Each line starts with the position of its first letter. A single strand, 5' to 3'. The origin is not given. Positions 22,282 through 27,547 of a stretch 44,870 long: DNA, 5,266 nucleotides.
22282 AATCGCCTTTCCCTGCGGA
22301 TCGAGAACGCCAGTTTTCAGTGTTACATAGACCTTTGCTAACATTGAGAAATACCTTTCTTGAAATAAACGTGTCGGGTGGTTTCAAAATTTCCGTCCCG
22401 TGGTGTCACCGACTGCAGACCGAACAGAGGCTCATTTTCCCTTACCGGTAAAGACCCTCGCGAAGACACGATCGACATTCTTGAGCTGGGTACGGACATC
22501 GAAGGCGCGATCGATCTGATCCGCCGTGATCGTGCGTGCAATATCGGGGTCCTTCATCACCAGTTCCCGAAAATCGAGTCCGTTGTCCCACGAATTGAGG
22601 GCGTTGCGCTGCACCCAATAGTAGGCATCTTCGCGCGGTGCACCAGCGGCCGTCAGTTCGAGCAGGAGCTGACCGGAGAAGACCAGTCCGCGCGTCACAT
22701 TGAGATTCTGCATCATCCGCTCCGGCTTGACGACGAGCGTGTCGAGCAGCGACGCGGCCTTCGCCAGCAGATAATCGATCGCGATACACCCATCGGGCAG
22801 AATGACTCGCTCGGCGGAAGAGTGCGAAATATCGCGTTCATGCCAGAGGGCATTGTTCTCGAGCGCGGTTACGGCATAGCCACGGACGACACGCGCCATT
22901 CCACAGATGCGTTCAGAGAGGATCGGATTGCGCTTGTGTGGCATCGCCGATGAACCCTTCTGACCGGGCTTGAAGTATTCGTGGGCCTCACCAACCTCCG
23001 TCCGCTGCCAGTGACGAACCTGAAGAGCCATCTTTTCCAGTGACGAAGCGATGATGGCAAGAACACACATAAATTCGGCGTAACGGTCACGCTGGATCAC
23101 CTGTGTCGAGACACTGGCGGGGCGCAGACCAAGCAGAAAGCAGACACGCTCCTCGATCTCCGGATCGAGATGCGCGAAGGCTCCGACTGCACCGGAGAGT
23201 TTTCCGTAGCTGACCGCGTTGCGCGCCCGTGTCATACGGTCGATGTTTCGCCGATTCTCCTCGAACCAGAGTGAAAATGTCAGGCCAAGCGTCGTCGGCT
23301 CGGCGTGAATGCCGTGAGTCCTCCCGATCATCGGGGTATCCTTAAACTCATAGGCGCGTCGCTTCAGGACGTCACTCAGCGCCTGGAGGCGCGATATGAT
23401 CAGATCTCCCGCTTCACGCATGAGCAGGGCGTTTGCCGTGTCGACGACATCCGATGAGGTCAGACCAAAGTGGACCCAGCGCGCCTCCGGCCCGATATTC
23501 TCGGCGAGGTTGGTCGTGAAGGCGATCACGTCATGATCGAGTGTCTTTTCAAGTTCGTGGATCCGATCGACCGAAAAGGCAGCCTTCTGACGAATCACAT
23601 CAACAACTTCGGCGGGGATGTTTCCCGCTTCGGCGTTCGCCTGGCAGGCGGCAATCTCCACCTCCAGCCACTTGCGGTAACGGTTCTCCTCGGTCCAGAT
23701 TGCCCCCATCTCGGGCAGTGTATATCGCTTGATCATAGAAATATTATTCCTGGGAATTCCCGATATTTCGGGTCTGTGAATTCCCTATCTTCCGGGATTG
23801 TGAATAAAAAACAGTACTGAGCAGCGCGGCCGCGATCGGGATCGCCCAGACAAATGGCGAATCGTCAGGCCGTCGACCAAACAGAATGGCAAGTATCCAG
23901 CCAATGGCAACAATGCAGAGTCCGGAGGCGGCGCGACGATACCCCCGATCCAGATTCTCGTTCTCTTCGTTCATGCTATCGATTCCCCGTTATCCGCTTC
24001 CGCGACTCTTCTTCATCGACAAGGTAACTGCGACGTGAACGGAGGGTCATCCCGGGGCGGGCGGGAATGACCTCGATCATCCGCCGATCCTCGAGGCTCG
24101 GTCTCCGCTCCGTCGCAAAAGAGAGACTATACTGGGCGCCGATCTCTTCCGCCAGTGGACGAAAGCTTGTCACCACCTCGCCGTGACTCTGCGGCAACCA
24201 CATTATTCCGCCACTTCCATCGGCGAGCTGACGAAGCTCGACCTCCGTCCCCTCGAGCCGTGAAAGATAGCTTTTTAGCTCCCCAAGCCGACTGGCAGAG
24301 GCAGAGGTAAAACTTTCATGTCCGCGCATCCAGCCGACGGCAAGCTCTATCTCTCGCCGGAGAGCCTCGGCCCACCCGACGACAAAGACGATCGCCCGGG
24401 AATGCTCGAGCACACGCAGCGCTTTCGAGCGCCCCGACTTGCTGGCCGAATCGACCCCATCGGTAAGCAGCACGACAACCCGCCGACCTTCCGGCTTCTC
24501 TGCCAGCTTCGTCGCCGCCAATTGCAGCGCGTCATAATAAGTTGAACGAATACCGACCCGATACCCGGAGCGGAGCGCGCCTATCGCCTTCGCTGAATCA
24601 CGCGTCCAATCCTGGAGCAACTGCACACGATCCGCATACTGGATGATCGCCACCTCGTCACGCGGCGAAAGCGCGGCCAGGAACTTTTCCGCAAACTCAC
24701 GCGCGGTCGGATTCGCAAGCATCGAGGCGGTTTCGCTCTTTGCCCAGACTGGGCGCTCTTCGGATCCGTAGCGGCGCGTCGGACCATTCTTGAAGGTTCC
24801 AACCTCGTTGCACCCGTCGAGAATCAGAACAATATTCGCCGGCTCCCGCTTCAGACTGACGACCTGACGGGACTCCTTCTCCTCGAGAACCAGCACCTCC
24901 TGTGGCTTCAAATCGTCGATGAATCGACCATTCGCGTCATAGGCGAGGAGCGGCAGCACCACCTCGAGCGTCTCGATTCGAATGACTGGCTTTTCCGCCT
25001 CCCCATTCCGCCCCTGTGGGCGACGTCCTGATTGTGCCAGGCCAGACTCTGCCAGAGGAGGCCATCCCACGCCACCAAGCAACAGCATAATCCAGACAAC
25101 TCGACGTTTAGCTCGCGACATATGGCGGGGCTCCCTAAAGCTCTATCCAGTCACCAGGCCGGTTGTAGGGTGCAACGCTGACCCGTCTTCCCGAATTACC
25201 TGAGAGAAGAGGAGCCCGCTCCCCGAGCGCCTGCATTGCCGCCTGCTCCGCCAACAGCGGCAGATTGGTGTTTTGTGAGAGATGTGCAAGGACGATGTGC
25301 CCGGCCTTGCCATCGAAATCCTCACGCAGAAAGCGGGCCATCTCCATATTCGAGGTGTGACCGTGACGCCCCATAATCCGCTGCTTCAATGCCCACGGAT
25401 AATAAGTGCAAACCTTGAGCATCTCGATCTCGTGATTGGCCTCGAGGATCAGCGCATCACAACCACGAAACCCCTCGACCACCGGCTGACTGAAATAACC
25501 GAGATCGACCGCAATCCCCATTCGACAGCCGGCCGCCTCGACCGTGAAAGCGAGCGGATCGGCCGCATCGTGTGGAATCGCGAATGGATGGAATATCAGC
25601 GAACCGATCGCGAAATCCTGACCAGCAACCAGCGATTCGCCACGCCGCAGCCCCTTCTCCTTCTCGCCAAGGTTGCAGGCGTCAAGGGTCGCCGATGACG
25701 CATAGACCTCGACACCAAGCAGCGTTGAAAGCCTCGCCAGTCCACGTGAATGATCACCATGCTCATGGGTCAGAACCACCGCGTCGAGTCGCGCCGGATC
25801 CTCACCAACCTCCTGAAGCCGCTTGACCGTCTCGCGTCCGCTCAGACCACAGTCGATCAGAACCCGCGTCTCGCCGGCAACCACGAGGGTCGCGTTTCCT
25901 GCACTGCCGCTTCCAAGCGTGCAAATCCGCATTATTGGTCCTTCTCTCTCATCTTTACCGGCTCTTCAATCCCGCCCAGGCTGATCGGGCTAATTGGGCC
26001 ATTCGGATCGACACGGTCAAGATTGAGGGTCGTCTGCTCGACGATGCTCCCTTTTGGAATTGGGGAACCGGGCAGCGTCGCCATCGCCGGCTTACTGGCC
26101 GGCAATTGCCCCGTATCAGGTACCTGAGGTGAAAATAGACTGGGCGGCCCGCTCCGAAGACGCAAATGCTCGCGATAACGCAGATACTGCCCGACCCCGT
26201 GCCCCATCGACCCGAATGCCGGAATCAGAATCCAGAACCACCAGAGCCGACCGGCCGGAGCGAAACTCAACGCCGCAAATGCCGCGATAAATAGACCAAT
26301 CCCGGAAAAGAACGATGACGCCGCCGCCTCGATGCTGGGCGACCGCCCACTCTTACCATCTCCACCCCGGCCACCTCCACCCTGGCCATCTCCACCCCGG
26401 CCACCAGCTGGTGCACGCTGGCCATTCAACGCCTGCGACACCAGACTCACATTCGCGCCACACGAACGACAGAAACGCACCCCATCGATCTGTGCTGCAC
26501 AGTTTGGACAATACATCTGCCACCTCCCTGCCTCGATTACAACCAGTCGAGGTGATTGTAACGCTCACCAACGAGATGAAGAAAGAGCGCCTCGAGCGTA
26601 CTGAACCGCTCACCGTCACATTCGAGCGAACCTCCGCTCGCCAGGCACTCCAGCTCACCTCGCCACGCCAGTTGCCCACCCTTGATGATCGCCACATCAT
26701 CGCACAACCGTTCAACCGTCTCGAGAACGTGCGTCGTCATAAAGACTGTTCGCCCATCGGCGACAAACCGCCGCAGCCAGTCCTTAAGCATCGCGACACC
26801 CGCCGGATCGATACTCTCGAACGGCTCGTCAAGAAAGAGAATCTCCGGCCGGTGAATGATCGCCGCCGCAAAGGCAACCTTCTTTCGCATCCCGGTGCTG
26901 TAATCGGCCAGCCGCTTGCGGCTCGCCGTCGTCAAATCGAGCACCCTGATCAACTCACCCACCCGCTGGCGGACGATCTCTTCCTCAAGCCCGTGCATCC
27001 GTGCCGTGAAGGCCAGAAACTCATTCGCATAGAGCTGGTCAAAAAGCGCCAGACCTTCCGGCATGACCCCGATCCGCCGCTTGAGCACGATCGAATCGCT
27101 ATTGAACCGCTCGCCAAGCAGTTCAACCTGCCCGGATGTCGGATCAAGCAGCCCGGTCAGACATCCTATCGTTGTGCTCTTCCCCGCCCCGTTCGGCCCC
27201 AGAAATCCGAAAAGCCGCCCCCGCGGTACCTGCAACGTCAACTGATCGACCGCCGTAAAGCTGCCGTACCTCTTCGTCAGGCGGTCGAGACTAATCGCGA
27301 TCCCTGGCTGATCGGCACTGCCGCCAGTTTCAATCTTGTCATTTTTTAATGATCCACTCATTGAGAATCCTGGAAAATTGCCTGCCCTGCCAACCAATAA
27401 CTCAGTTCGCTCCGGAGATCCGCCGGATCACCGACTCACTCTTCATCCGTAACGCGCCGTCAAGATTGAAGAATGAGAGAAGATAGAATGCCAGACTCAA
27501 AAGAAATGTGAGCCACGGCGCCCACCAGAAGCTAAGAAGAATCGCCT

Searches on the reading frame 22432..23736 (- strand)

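Call 27: search_protein_families(library=pfam, proteins=[window:22432-23736:-])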
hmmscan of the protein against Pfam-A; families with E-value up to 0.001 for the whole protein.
window:22432-23736:- (434 aa): 2 families
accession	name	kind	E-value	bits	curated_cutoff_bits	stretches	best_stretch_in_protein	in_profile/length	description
PF00206.25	Lyase_1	-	3.7e-60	204.4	27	1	7-286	7-312/312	Lyase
PF10397.14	ADSL_C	-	3.5e-20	72.6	32.7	1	350-428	1-79/79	Adenylosuccinate lyase C-terminus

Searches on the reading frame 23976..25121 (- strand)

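Call 14: search_protein_families(library=pfam, proteins=[window:23976-25121:-])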
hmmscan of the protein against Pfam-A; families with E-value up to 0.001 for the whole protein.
window:23976-25121:- (381 aa): 2 families
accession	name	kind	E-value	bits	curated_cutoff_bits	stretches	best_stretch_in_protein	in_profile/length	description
PF13519.12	VWA_2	-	4e-12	47.1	27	1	138-222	22-106/107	von Willebrand factor type A domain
PF00092.34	VWA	-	1.4e-11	45.3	23.8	1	139-259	19-148/174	von Willebrand factor type A domain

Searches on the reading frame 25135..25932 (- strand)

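Call 14: search_protein_families(library=pfam, proteins=[window:25135-25932:-])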
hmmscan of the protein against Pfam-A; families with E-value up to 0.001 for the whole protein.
window:25135-25932:- (265 aa): 2 families
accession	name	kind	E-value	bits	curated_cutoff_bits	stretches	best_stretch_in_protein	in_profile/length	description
PF12706.13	Lactamase_B_2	-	1e-20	74.7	27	1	22-203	1-188/200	Beta-lactamase superfamily domain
PF00753.33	Lactamase_B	-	1e-16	61.9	22.7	1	10-129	4-137/196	Metallo-beta-lactamase superfamily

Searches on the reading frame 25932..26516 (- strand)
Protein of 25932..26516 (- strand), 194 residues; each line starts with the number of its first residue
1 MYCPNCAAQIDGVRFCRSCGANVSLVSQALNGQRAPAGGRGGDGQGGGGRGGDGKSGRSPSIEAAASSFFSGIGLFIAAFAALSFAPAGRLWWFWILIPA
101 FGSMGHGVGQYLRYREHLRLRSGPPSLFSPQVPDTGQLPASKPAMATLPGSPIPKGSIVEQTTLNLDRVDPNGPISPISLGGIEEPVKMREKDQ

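Call 14: search_protein_families(library=pfam, proteins=[window:25932-26516:-])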
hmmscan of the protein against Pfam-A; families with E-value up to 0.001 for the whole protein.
window:25932-26516:- (194 aa): 2 families
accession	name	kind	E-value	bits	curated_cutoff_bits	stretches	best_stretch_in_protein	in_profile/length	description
PF13248.11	Zn_ribbon_3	-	0.00018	21.3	27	1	2-21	4-24/26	zinc-ribbon domain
PF13240.11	Zn_Ribbon_1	-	0.0004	20.5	25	1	2-22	1-22/23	zinc-ribbon domain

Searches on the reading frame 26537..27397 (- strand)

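Call 14: search_protein_families(library=pfam, proteins=[window:26537-27397:-])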
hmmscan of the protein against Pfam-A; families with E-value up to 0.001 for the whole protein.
window:26537-27397:- (286 aa): 2 families
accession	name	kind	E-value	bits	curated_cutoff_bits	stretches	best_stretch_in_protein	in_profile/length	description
PF00005.33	ABC_tran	-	6.8e-26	91.9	25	1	51-193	2-136/137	ABC transporter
PF13304.12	AAA_21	-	4.5e-11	43.8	27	1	163-223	235-298/304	AAA domain, putative AbiEii toxin, Type IV TA system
